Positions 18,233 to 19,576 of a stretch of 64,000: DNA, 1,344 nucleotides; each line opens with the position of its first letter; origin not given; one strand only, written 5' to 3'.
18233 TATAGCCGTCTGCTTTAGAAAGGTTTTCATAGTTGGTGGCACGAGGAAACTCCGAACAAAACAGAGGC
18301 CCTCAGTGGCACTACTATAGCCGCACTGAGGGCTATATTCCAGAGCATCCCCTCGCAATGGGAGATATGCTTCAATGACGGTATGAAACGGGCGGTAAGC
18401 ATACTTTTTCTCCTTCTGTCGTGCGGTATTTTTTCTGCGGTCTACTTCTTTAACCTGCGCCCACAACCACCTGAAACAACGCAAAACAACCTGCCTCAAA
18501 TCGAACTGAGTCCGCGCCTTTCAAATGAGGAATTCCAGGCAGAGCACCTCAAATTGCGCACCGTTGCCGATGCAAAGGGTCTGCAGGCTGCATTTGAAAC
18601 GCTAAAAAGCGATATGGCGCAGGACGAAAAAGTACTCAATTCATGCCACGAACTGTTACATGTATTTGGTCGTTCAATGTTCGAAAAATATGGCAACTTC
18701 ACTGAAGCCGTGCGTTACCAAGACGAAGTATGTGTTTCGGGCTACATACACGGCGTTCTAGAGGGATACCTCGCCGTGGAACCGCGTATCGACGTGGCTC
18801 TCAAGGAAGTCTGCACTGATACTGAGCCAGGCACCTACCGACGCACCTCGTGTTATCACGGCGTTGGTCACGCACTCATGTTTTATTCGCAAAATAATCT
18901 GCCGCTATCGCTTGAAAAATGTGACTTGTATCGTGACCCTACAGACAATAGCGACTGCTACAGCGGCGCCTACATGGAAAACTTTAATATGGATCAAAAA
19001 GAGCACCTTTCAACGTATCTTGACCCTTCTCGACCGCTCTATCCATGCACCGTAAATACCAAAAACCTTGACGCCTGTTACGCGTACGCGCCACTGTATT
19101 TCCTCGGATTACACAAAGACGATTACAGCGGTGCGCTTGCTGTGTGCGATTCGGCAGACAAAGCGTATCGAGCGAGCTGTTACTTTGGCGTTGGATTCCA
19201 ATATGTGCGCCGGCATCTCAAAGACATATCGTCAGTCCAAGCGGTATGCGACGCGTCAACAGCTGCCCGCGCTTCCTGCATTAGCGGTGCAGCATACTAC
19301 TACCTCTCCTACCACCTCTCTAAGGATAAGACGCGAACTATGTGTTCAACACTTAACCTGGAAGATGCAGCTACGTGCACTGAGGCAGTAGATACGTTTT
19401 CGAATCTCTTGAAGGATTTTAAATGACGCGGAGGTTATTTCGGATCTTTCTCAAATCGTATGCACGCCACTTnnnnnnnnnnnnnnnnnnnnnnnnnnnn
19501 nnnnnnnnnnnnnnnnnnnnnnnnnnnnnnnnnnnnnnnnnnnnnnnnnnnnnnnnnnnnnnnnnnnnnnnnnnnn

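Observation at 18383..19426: Secreted protein made of seven cysteine-containing repeats (C-[YVI]-x-G-x-x-[HYF] ... C), divergent from another secreted unknown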

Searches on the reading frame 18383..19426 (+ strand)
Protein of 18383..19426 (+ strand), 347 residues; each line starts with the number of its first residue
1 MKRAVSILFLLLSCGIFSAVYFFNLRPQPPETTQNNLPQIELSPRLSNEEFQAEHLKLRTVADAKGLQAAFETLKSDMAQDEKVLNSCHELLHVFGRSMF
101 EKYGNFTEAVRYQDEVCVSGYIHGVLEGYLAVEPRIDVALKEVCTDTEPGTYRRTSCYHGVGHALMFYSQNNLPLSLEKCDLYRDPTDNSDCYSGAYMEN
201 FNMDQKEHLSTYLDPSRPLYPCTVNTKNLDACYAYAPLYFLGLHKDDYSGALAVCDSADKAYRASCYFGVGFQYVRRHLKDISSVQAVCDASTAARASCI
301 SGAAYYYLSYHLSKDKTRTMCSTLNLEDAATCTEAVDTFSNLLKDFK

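Call 3: search_protein_families(library=pfam, proteins=[window:18383-19426:+], max_evalue=10)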
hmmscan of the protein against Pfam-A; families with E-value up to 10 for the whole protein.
window:18383-19426:+ (347 aa): 1 family
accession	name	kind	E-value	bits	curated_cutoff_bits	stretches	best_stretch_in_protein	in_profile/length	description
PF24021.1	ACT_phage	-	0.024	14.7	27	1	266-341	79-154/176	Phage ACT-like domain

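Call 4: search_protein_families(library=ncbifam, proteins=[window:18383-19426:+], max_evalue=10)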
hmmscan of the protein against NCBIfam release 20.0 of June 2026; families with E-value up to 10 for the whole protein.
window:18383-19426:+ (347 aa): 0 families

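Call 5: search_solved_structures(query=window:18383-19426:+, max_evalue=10)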
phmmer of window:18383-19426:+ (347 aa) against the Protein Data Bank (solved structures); distinct sequences matched with E-value up to 10: 0.

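Call 6: find_homologous_proteins(query=window:18383-19426:+, max_evalue=0.001)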
Query window:18383-19426:+ (347 aa): 4 proteins with E <= 0.001 among 1208 candidates.
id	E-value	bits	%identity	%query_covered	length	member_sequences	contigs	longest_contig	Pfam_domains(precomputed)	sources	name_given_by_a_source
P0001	2.1e-227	772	97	100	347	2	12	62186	-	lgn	-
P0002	5.0e-22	97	29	75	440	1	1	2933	-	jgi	jgi:hypothetical protein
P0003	7.4e-9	54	25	84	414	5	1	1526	-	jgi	-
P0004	1.7e-5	42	22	94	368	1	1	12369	-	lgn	-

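Call 15: find_encoding_contigs(protein=P0002, flank=5000)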
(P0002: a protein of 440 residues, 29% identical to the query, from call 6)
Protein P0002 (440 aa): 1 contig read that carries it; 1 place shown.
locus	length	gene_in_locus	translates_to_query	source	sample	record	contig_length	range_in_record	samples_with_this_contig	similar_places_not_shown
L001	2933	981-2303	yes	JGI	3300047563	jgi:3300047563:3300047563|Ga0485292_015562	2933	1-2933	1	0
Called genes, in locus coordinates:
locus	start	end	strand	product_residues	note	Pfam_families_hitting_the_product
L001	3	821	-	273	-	?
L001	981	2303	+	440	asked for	-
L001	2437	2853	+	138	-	-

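Call 16: find_encoding_contigs(protein=P0004, flank=6000)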
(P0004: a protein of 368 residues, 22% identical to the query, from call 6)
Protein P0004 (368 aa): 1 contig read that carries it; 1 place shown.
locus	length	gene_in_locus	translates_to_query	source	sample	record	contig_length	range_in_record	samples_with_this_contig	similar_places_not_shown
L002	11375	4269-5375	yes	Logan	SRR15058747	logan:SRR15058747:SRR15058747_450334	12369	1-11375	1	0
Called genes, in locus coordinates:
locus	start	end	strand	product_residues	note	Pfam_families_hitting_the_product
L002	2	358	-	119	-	?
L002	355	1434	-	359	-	-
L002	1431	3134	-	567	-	PF20154:LNT_N, PF00795:CN_hydrolase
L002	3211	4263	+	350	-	-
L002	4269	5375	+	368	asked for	-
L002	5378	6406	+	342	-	-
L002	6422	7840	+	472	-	PF00884:Sulfatase, PF16347:SGSH_C (faint)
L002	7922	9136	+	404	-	PF05935:Arylsulfotrans, PF14269:Arylsulfotran_2, PF05935:Arylsulfotrans (weak)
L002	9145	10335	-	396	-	-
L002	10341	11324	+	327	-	-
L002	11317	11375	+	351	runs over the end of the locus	?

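Call 18: search_protein_representatives(alignment_id=A1)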
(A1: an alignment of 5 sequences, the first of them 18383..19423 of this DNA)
Query: 5 sequences, 352 profile positions. Proteins with E-value up to 0.001 (for the whole library): 6866; up to 1e-10: 5301; up to 1e-30: 978. The best 150 are listed.
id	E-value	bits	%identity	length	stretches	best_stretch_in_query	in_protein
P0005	3.9e-172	588.8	-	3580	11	57-301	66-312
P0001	7.0e-166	568.2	-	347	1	1-352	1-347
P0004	2.3e-125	435.0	-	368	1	2-343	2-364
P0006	1.7e-121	422.3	-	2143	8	57-273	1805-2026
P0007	5.0e-101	354.9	-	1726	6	90-341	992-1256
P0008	1.6e-100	353.2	-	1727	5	56-269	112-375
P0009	2.4e-97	342.8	-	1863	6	55-289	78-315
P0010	1.0e-85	304.5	-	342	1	4-351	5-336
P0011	9.9e-84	298.0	-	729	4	49-308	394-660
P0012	3.8e-82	292.8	-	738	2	88-343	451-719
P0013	1.1e-80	288.0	-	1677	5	55-287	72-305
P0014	7.6e-80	285.2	-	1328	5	55-275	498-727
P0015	1.2e-76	274.7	-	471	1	19-342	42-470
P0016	1.9e-76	274.1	-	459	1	20-336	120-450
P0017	2.7e-74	267.0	-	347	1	1-340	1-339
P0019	3.2e-73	263.5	-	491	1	48-344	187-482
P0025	5.6e-71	256.1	-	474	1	42-351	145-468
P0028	8.7e-70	252.2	-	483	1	51-344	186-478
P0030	1.9e-69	251.1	-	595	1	19-344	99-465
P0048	1.3e-64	235.2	-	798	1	34-343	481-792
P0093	8.5e-59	216.0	-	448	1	20-341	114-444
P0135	4.7e-54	200.4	-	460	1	72-343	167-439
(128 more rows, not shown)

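Call 22: search_protein_families(library=pfam, alignment_id=A2, max_evalue=0.01)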
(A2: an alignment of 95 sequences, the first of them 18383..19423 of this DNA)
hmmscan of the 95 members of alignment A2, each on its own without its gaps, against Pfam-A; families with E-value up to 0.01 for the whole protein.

A. member 1, window:18383-19423:+ (347 aa): 0 families

B. families by the number of members that match (of 95 scanned): 3 families
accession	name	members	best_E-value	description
PF17555.7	TssN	1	0.0017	Type VI secretion system, TssN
PF05579.19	Peptidase_S32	1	0.004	Equine arteritis virus serine endopeptidase S32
PF02789.23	Peptidase_M17_N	1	0.0044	Cytosol aminopeptidase family, N-terminal domain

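Call 23: search_solved_structures(query=A2, max_evalue=10, show_alignments=2)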
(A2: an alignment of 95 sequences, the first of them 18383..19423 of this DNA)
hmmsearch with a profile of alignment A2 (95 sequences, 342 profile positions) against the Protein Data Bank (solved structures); distinct sequences matched with E-value up to 10: 1.
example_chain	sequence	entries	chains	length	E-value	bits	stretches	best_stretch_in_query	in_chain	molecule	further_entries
9e5c_6r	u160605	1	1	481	0.33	13.3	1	51-109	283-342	Tetratricopeptide repeat protein 29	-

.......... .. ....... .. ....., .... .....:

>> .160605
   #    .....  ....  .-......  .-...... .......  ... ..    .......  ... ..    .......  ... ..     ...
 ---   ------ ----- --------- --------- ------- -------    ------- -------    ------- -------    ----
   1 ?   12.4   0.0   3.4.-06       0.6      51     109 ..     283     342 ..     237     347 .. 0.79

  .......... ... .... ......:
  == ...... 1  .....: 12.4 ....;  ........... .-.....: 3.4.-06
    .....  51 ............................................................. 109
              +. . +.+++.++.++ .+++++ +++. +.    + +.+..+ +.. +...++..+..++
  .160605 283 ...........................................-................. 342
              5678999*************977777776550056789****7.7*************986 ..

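Call 24: search_protein_families(library=ncbifam, alignment_id=A2, max_evalue=0.01)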
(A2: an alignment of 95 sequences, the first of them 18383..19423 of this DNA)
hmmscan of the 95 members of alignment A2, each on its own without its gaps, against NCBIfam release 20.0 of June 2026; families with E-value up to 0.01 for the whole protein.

A. member 1, window:18383-19423:+ (347 aa): 0 families

B. families by the number of members that match (of 95 scanned): 1 family
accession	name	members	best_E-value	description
TIGR00939.1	2a57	1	0.0057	nucleoside Transporter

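Call 26: predict_structure(alignment_id=A2)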
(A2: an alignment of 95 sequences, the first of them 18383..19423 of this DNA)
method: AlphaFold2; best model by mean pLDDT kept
length: 347 residues; sequences in the alignment: 95
mean_pLDDT: 94.2   pTM: 0.86
mean pLDDT of the five models: 94.2, 94.1, 93.5, 93.4, 92.8
residues with pLDDT >= 90: 307; 70-90: 29; 50-70: 11; < 50: 0
segments of 3 or more residues with pLDDT < 50: none
pLDDT, mean of each block of 10 residues (from residue 1): 86 95 82 65 92 98 97 97 95 98 96 91 98 97 95 97 97 98 97 98 92 97 93 98 95 97 98 95 93 94 97 97 96 97 87
secondary structure, 60 per line:
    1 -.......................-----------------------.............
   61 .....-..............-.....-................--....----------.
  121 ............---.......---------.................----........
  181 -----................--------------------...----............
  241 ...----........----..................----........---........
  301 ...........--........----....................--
elements in order: H2-24 H48-65 H67-80 H82-86 H88-103 H106-109 H120-132 H136-142 H152-168 H173-180 H186-201 H229-243 H248-255 H260-277 H282-289 H293-311 H314-321 H326-345

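Call 30: fold_search(model_id=the predicted structure, library=pdb)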
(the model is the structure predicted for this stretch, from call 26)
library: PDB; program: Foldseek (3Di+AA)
matches with E <= 10: 664; with E <= 0.001: 0
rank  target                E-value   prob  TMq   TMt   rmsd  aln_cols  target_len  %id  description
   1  8j07_T                3.4e-02  0.91  0.23  0.23  19.5       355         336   14  96nm repeat of human respiratory doublet microtubule and associated axonemal complexes (released 2023-07-26)
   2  5f0k_E                4.7e-02  0.75  0.20  0.17  17.6       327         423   13  Structure of VPS35 N terminal region (released 2016-12-07)
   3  5f0k_B                7.1e-02  0.69  0.21  0.18  17.3       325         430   14  Structure of VPS35 N terminal region (released 2016-12-07)
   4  8a3t_J                7.4e-02  0.66  0.20  0.16  21.3       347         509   13  S. cerevisiae APC/C-Cdh1 complex (released 2022-08-31)
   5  3dw8_A                1.5e-01  0.66  0.22  0.16  19.4       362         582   10  Structure of a Protein Phosphatase 2A Holoenzyme with B55 subunit (released 2008-10-07)
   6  6hc2_C                1.5e-01  0.57  0.19  0.19  17.6       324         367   12  Crystal structure of NuMA/LGN hetero-hexamers (released 2019-05-29)
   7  3msv_B                1.5e-01  0.28  0.16  0.16  20.9       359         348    9  The hypoxic regulator of sterol synthesis Nro1 is a nuclear import adaptor (released 2011-04-20)
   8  6hc2_E                1.7e-01  0.54  0.20  0.20  17.8       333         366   12  Crystal structure of NuMA/LGN hetero-hexamers (released 2019-05-29)
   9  5oqq_A                1.8e-01  0.66  0.24  0.13  16.3       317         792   13  Crystal structure of the S. cerevisiae condensin Ycg1-Brn1 subcomplex (released 2017-10-18)
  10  5xjg_A                1.8e-01  0.63  0.22  0.17  19.9       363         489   11  Crystal structure of Vac8p bound to Nvj1p (released 2017-06-07)
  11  4tnm                  1.8e-01  0.60  0.21  0.19  19.3       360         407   12  Crystal structure of Arabidopsis importin-alpha3 armadillo repeat domain (released 2014-10-08)
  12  3qhe_C                1.8e-01  0.51  0.20  0.22  17.9       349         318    9  Crystal structure of the complex between the armadillo repeat domain of adenomatous polyposis coli and the tyrosine-ri (released 2011-11-02)
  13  6hc2_A                2.0e-01  0.47  0.19  0.18  18.0       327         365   11  Crystal structure of NuMA/LGN hetero-hexamers (released 2019-05-29)
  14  5z8h_A                2.1e-01  0.44  0.20  0.21  18.4       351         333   11  APC with an inhibitor (released 2019-02-06)
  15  5qst_B                2.1e-01  0.30  0.18  0.20  18.3       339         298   13  PanDDA analysis group deposition -- Crystal Structure of human STAG1 in complex with Z2447286438 (released 2019-08-21)
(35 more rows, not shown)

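Call 37: find_related_loci(query=A3, collection=genome_contigs, flank=5000)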
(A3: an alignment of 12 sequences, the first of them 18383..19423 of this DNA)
Query A3 (347 aa) in genome_contigs; peptide patterns used: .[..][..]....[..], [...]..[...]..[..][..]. (x = any residue, [..] = any of these).
387 stretches matched a pattern; 272 encode a relative of the query (tblastn E <= 1e-3); the best 80 are kept; 80 distinct loci.
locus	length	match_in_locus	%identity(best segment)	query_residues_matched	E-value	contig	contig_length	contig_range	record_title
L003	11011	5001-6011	37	5-345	2e-71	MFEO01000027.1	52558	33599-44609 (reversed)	MAG: Candidatus Doudnabacteria bacterium RIFCSPHIGHO2_01_FULL_50_11 rifcsphigho2_01_scaffold_4475, whole genome shotgun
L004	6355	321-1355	35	2-345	2e-70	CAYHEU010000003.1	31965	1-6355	MAG TPA_asm: uncultured Candidatus Saccharibacteria bacterium isolate ERP119705_co13_212 genome assembly, contig: NODE_1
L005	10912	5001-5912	38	43-344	8e-71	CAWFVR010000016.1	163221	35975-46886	MAG: uncultured Rubrobacteraceae bacterium isolate MFD05088.bin.2.1 genome assembly, contig: contig_5544, whole genome s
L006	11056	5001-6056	34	2-343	1e-69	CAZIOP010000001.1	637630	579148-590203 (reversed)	MAG TPA_asm: uncultured Gammaproteobacteria bacterium isolate binchicken_co105_50 genome assembly, contig: NODE_2_length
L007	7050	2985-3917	36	31-343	1e-69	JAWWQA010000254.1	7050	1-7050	MAG: Rubrobacteraceae bacterium isolate BP_383 scaffold_2978334, whole genome shotgun sequence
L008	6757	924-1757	41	68-343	4e-69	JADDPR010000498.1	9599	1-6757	MAG: Rubrobacter sp. isolate LC5_3 AB19_LC5_1806_length_9611_cov_106, whole genome shotgun sequence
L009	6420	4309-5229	37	41-345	5e-69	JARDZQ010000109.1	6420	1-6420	MAG: Rubrobacteraceae bacterium isolate L_E1_T20_COA1_bin.186 scaffold_28642, whole genome shotgun sequence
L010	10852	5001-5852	37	58-343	1e-68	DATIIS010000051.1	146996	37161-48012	MAG TPA_asm: Candidatus Saccharimonadales bacterium isolate SMAG_U15671 k141_315644, whole genome shotgun sequence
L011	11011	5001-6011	35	2-343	2e-68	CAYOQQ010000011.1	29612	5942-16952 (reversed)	MAG TPA_asm: uncultured Candidatus Saccharibacteria bacterium isolate SRP278252_co2_198 genome assembly, contig: NODE_30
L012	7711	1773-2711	35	21-336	9e-68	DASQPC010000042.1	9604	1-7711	MAG TPA_asm: Candidatus Methylomirabilota bacterium isolate SMAG_U10819 k141_747088, whole genome shotgun sequence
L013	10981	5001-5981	35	8-336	2e-67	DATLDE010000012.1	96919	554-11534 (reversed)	MAG TPA_asm: Candidatus Limnocylindrales bacterium isolate SMAG_U14342 k141_9570025, whole genome shotgun sequence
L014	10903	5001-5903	35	47-345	4e-67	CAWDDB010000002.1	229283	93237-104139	MAG: uncultured Rubrobacteraceae bacterium isolate MFD02840.bin.1.423 genome assembly, contig: contig_106007, whole geno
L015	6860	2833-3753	35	39-343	1e-66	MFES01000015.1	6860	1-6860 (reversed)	MAG: Candidatus Doudnabacteria bacterium RIFCSPHIGHO2_02_FULL_46_11 rifcsphigho2_02_scaffold_27088, whole genome shotgun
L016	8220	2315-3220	37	37-336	2e-66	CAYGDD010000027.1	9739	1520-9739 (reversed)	MAG TPA_asm: uncultured Candidatus Saccharibacteria bacterium isolate ERP113451_co3_86 genome assembly, contig: NODE_592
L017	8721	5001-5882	39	45-336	2e-66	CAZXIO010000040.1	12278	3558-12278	MAG TPA_asm: uncultured Candidatus Peribacteria bacterium isolate ERP125453_co2_86 genome assembly, contig: NODE_2141_le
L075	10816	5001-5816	30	70-332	1e-33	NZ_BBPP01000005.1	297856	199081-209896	Streptacidiphilus melanogenes strain NBRC 103184, whole genome shotgun sequence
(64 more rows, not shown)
